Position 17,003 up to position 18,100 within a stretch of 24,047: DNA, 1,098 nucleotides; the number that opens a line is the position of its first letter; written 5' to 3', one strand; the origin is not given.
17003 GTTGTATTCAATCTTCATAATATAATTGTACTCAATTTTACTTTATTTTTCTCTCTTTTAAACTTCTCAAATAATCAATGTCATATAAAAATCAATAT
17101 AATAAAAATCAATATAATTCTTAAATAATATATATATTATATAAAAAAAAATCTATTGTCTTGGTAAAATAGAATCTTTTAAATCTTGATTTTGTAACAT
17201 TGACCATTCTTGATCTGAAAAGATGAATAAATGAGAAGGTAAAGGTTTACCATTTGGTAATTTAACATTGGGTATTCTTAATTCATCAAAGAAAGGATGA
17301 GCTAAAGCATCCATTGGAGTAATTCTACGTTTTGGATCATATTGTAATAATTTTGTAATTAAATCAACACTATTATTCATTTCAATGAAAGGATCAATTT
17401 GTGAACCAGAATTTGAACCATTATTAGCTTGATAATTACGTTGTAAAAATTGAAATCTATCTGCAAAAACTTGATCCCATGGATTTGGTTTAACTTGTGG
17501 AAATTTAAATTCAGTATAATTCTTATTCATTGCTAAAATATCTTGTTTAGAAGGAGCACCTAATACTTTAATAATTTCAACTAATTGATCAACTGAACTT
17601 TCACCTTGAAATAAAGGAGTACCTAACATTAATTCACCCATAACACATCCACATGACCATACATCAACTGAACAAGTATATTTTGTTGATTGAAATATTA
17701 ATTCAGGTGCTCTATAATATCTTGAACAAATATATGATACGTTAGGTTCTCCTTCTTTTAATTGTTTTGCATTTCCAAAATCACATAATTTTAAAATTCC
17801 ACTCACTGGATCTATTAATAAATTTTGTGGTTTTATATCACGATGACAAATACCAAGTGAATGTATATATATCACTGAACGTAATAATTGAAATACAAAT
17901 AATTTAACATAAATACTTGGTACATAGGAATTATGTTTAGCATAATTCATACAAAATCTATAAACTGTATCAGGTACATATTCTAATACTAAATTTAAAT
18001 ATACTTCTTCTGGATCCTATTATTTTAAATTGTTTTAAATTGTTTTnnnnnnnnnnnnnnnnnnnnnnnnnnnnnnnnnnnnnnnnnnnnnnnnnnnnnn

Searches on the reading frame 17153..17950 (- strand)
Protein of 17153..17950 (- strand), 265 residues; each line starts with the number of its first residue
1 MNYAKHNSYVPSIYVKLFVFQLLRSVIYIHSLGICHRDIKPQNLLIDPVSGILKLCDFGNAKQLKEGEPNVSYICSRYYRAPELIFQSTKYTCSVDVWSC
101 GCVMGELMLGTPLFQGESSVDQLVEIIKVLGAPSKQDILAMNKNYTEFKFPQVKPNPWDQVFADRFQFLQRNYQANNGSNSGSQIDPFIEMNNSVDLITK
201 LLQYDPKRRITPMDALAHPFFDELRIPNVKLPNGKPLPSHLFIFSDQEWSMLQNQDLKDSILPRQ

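Call 70: search_protein_families(library=pfam, proteins=[window:17153-17950:-], max_evalue=0.001)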
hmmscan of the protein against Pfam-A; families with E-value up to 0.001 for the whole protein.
window:17153-17950:- (265 aa): 3 families
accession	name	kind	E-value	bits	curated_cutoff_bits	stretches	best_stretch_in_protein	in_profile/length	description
PF00069.31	Pkinase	-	3.7e-44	151.5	31.7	1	5-221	90-263/263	Protein kinase domain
PF07714.23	PK_Tyr_Ser-Thr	-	3.1e-12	46.8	23.1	1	18-112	107-203/258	Protein tyrosine and serine/threonine kinase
PF14531.12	Kinase-like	-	6.2e-05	22.8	25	1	19-103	151-240/289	Kinase-like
